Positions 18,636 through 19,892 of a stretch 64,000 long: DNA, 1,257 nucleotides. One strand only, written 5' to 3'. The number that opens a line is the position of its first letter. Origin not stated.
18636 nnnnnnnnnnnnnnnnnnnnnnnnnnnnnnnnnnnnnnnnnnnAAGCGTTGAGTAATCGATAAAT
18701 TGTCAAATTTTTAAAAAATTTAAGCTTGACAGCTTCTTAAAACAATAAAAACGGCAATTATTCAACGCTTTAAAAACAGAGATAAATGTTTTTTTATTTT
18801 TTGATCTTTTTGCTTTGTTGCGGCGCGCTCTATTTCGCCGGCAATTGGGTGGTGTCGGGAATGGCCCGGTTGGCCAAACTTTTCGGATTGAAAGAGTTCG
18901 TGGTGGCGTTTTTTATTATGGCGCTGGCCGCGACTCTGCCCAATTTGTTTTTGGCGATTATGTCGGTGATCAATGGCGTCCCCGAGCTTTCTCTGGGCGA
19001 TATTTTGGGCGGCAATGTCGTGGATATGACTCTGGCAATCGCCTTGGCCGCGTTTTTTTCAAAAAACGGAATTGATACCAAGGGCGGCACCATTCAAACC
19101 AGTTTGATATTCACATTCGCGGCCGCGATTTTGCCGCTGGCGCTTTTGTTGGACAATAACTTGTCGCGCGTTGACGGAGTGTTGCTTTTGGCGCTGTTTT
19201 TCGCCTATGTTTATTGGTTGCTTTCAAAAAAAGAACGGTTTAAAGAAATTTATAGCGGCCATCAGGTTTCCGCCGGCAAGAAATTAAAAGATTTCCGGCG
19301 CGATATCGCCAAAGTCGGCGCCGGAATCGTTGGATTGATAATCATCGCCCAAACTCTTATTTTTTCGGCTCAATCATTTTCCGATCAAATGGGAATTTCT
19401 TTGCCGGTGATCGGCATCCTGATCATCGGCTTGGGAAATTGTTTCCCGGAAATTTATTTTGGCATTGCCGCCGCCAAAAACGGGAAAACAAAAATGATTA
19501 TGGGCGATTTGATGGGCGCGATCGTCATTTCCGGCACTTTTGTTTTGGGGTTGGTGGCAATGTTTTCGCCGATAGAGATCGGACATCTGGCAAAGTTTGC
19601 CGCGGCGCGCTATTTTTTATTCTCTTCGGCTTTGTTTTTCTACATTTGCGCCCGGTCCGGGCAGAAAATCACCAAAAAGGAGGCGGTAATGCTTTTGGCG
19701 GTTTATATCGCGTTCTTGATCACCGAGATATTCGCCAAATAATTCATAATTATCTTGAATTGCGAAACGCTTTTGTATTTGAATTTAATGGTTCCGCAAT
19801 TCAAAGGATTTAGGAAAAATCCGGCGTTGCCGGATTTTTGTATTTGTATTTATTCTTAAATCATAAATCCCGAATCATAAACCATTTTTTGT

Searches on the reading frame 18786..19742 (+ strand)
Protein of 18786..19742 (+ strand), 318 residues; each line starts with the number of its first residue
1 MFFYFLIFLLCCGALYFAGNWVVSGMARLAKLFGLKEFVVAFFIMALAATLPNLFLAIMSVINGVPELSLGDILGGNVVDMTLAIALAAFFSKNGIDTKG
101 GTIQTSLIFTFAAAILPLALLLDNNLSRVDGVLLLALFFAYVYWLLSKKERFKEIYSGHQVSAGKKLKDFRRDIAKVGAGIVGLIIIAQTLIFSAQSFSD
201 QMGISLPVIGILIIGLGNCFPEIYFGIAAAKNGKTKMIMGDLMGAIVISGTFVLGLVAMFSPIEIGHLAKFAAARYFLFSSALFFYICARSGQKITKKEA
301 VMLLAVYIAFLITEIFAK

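Call 11: search_protein_families(library=pfam, proteins=[window:18786-19742:+], max_evalue=0.001)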
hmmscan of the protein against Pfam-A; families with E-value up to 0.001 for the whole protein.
window:18786-19742:+ (318 aa): 1 family
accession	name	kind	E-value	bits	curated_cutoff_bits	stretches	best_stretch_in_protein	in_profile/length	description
PF01699.29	Na_Ca_ex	-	8.4e-41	139.9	24.9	2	4-146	2-150/151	Sodium/calcium exchanger protein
